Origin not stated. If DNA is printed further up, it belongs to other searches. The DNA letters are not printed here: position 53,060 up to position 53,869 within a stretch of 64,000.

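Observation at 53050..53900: ~850-bp low-GC insertion that truncates an outer-membrane-protein gene and encodes a Cys/His-rich HNH-like small protein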

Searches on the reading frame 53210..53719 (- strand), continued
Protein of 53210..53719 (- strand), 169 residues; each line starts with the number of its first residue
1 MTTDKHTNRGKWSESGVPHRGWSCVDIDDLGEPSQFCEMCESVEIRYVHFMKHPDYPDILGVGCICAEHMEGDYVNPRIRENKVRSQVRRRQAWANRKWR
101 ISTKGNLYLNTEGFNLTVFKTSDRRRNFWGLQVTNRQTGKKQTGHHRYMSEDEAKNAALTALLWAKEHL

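Call 72: search_protein_families(library=padloc, alignment_id=A5, max_evalue=0.00001)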
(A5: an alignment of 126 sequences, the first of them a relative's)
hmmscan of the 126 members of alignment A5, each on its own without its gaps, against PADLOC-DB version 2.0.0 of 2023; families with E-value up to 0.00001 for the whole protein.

A. member 1, L001:498-3710:+ (1070 aa): 5 families
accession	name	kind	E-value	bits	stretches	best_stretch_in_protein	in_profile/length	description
PDLC03630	REase_MTase_IIG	-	1.3e-39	133.8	1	278-674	288-692/1100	Type IIG restriction enzyme-methyltransferase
PDLC03580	REase_II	-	2.2e-18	63.5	1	272-616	290-641/1112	Type II restriction enzyme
PDLC03625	REase_MTase_IIG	-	2.4e-18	63.3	2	330-464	378-518/1109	Type IIG restriction enzyme-methyltransferase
PDLC03348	MTase_II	-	6.5e-12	42.8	1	325-464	188-334/727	Type II methyltransferase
PDLC04134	mad2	-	1.5e-11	41.8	1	322-437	236-333/492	mads_2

B. families by the number of members that match (of 126 scanned): 526 families (the first 25 are shown)
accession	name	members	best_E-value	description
PDLC04135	mad3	9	3.2e-57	mads_3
PDLC02980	AriA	8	2.7e-23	-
PDLC04182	HEC-01A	7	5e-16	-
PDLC04164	AriA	7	7.2e-13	-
PDLC02979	AriA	6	3.5e-34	-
PDLC03859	LmuB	6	1.3e-16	-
PDLC02335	AbiLi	6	6.3e-14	AbiLi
PDLC00096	GajA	5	8.4e-131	AAA ATPase domain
PDLC00102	GajA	5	4.2e-28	AAA ATPase domain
PDLC02915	ATPase-Toprim_I-B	5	1.3e-21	-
PDLC04178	HEC-01A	5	3.9e-17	-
PDLC00269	PtuA1|PtuA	5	2.8e-15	AAA ATPase domain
PDLC04176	HEC-01A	5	1.3e-14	-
PDLC04180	HEC-01A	5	1.2e-13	-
PDLC02914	ATPase-Toprim_I-B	5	1.9e-12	-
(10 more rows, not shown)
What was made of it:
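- PADLOC hits among 126 non-redundant neighbours within two genes: mad3 9, AriA 8, LmuB 6, GajA 4-5, with E down to 1e-232 (call 72).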

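Call 73: search_protein_families(library=pfam, proteins=[L001:6576-10466:+, L043:6273-10871:+, L069:10492-14841:+, L055:10619-14284:-, L014:10897-13608:+, L044:11532-14093:+, L050:10498-13227:-], max_evalue=0.001)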
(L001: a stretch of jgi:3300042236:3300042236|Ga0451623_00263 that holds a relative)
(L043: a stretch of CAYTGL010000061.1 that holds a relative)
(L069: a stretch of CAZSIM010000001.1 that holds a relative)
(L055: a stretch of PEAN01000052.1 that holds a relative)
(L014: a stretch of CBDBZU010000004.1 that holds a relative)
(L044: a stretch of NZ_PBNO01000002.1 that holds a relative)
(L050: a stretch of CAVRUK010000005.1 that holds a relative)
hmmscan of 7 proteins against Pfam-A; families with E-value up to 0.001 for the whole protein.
L001:6576-10466:+ (1296 aa): 2 families
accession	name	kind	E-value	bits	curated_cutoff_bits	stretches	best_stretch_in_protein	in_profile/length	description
PF25199.1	nSTAND_NTPase5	-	4.1e-05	23.9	34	1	232-365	2-137/145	Novel STAND NTPase 5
PF13191.12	AAA_16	-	8.4e-05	23.6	32.6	0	261-311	14-73/167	AAA ATPase domain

L043:6273-10871:+ (1532 aa): 0 families

L069:10492-14841:+ (1449 aa): 1 family
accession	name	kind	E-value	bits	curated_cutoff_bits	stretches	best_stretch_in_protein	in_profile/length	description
PF04851.21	ResIII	-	8.6e-11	42.5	22.5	1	86-293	24-163/164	Type III restriction enzyme, res subunit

L055:10619-14284:- (1221 aa): 9 families
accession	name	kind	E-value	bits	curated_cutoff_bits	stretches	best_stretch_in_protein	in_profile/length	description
PF00072.30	Response_reg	-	9.4e-49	164.7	30.2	2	943-1057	1-109/111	Response regulator receiver domain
PF13426.13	PAS_9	-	3.7e-38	130.4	27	3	291-393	1-102/103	PAS domain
PF02518.31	HATPase_c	-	1.4e-30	106.4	26.4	1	659-775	1-110/111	Histidine kinase-, DNA gyrase B-, and HSP90-like ATPase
PF00989.32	PAS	-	1.3e-29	103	22.6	3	283-392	3-113/113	PAS fold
PF08448.16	PAS_4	-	6.1e-24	84.8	23.1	2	420-529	1-110/110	PAS fold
PF00512.31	HisKA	-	4.9e-21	75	26.9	1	547-612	1-66/66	His Kinase A (phospho-acceptor) domain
PF13188.13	PAS_8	-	1.6e-15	56.8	21.8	0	415-466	2-53/65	PAS domain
PF08447.18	PAS_3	-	8.2e-13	48.9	25.6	1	305-388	3-88/89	PAS fold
PF01627.28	Hpt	-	2.3e-11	44.2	24.6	1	1117-1191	2-82/84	Hpt domain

L014:10897-13608:+ (903 aa): 4 families
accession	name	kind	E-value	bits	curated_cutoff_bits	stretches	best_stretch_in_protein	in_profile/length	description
PF02463.25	SMC_N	-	8.8e-09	35.5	40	1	296-331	16-51/220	RecF/RecN/SMC N terminal domain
PF13304.12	AAA_21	-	5.7e-08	33.6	27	1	767-841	225-302/304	AAA domain, putative AbiEii toxin, Type IV TA system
PF13476.12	AAA_23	-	5.8e-08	34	27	1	294-539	10-177/201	AAA domain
PF13175.12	AAA_15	-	0.00035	20.7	32.1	0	295-329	14-48/374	AAA ATPase domain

L044:11532-14093:+ (853 aa): 2 families
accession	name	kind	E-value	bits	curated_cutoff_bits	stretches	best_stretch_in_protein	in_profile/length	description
PF02195.25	ParB_N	-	2.5e-05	24.7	26.3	1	185-286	5-95/95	ParB N-terminal domain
PF08281.18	Sigma70_r4_2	-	0.00076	19.5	25.7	0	292-330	12-50/54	Sigma-70, region 4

L050:10498-13227:- (909 aa): 5 families
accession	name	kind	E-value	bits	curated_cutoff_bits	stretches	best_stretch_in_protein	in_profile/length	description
PF00271.37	Helicase_C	-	6.2e-15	55.9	23.5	1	696-802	16-110/110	Helicase conserved C-terminal domain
PF13091.12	PLDc_2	-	4.2e-13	49.7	27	1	29-185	3-132/132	PLD-like domain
PF00176.29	SNF2-rel_dom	-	7e-13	48.8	24.9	1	247-433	9-181/290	SNF2-related domain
PF04851.21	ResIII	-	2.6e-06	27.9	22.5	1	234-416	3-163/164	Type III restriction enzyme, res subunit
PF00270.35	DEAD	-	8.5e-06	26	26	1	255-420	14-164/167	DEAD/DEAH box helicase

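Call 74: list_cluster_members(proteins=[P0078, P0012, P0089, P0027, P0115])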
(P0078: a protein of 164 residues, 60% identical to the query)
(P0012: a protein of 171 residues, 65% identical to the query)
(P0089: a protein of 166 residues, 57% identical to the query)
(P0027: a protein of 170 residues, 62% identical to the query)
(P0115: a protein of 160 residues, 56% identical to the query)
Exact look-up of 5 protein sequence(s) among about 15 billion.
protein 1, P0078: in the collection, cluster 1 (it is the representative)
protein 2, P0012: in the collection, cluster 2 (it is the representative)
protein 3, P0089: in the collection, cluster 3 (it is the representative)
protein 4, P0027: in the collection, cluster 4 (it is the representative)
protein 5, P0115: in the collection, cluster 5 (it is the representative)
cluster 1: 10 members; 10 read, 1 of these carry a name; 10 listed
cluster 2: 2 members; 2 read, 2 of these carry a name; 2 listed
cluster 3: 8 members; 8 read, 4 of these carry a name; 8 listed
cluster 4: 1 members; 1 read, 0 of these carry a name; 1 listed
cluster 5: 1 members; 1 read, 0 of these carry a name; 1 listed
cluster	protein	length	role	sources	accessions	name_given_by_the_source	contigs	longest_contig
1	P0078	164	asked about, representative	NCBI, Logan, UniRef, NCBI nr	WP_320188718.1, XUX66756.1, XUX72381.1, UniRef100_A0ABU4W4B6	hypothetical protein RMS29_025385 (plasmid) [Agrobacterium rosae] | AP2 domain protein n=2 Tax=Agrobacterium rosae TaxID=1972867 RepID=A0ABU4W4B6_9HYPH | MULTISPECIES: hypothetical protein [Agrobacterium]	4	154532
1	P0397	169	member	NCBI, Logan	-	-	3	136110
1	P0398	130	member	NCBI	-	-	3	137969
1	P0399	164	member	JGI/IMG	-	-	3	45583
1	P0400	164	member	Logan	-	-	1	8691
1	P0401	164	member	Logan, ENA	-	-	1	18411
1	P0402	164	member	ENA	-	-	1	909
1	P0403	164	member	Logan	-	-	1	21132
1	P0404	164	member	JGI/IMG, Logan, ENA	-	-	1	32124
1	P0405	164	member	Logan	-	-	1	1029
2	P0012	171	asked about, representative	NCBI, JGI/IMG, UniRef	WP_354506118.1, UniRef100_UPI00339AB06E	hypothetical protein [Limibacillus sp. MBR-115] | hypothetical protein | hypothetical protein n=1 Tax=Limibacillus sp. MBR-115 TaxID=3156465 RepID=UPI00339AB06E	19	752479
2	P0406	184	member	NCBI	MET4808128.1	hypothetical protein ABIE63_003316 [Limibacillus sp. MBR-115]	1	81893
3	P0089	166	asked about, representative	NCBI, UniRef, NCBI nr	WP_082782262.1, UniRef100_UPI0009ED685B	hypothetical protein [Acetobacter senegalensis] | hypothetical protein n=1 Tax=Acetobacter senegalensis TaxID=446692 RepID=UPI0009ED685B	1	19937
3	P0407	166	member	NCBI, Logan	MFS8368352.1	hypothetical protein ACJRO0_12785 [Acetobacter oryzifermentans]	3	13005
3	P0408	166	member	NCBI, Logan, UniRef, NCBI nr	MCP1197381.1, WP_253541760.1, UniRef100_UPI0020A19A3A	hypothetical protein NKW84_16190 [Acetobacter senegalensis] | hypothetical protein n=2 Tax=Acetobacter TaxID=434 RepID=UPI0020A19A3A | hypothetical protein [Acetobacter senegalensis]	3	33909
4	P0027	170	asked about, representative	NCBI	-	-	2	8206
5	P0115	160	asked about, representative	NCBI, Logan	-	-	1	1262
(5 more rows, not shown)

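Call 79: search_protein_families(library=pfam, alignment_id=A1, max_evalue=1)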
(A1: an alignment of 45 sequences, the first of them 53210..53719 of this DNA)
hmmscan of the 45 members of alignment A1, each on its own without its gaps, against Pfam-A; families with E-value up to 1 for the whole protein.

A. member 1, window:53210-53719:- (169 aa): 2 families
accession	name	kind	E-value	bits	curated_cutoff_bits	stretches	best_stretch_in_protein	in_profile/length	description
PF12490.13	BCAS3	-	0.068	13.7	19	1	88-167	21-100/146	BCAS3 microtubule associated cell migration factor, C-terminal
PF02371.22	Transposase_20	-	0.069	14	21.3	1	115-149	24-57/87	Transposase IS116/IS110/IS902 family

B. families by the number of members that match (of 45 scanned): 14 families
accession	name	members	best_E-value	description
PF23292.1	SAND_ULT1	3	0.034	ULTRAPETALA1 SAND domain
PF00569.23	ZZ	2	0.015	Zinc finger, ZZ type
PF12490.13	BCAS3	2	0.068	BCAS3 microtubule associated cell migration factor, C-terminal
PF20054.4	Tc-38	2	0.1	Trypanosoma Tc-38 (p38) protein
PF02362.26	B3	1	0.0079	B3 DNA binding domain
PF17773.7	UPF0176_N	1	0.057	UPF0176 acylphosphatase like domain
PF02371.22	Transposase_20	1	0.069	Transposase IS116/IS110/IS902 family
PF19846.4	DUF6321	1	0.079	Domain of unknown function (DUF6321)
PF16168.11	AIDA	1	0.1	Adhesin of bacterial autotransporter system, probable stalk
PF21326.4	KDM6_GATAL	1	0.12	KDM6, GATA-like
PF07967.19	zf-C3HC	1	0.13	NuBaID N-terminal domain (aka zf-C3HC)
PF17878.8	ssDBP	1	0.15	Phage single-stranded DNA-binding protein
PF05528.17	Acc5b_avian_CoV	1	0.17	Accessory protein 5b, avian coronavirus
PF18656.6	DUF5633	1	0.24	Family of unknown function (DUF5633)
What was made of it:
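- On HNH / His-Me finger nuclease: No hit in 45 members at E<=1 (call 79).
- On AP2/ERF DNA-binding domain: No AP2 hit in 45 members at E<=1 (call 79).
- On Cap3 of type II CBASS: No JAB Pfam hit (call 79).
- Closest known: AP2/ERF DNA-binding domain. Different: No Pfam AP2 hit appears in any of 45 members (call 79).
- No HNH or other nuclease Pfam hit appears in 45 members at E<=1 (call 79). X shows no similarity to JAB/MPN models (call 79).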

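Call 87: search_protein_families(library=pfam, proteins=[L109:6122-6673:-, L109:7719-7958:+, L109:8220-8696:+, L109:8699-9358:+, L085:9368-9934:-, L085:10499-10885:+, L093:8787-9854:-, L100:9163-9777:+, L100:7943-9157:+, L092:6311-7291:+], max_evalue=0.01)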
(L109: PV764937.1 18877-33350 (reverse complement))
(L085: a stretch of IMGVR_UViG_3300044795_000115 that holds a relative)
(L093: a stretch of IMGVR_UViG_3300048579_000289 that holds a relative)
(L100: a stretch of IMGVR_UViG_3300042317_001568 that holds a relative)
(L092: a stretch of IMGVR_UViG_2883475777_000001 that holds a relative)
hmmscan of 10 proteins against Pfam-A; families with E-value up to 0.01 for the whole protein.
L109:6122-6673:- (183 aa): 0 families

L109:7719-7958:+ (79 aa): 0 families

L109:8220-8696:+ (158 aa): 0 families

L109:8699-9358:+ (219 aa): 1 family
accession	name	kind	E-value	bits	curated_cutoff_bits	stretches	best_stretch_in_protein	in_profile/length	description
PF02586.19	SRAP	-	6.5e-29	101.4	27.1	1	1-211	1-209/214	SOS response associated peptidase (SRAP)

L085:9368-9934:- (188 aa): 0 families

L085:10499-10885:+ (128 aa): 0 families

L093:8787-9854:- (355 aa): 0 families

L100:9163-9777:+ (204 aa): 0 families

L100:7943-9157:+ (404 aa): 0 families

L092:6311-7291:+ (326 aa): 1 family
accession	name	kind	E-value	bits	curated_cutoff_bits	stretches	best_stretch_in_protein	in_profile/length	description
PF08902.16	DUF1848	-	2.1e-92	310.1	30.5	1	15-282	1-262/262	Domain of unknown function (DUF1848)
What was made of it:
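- Tried and rejected: It has no Pfam hit (call 87).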
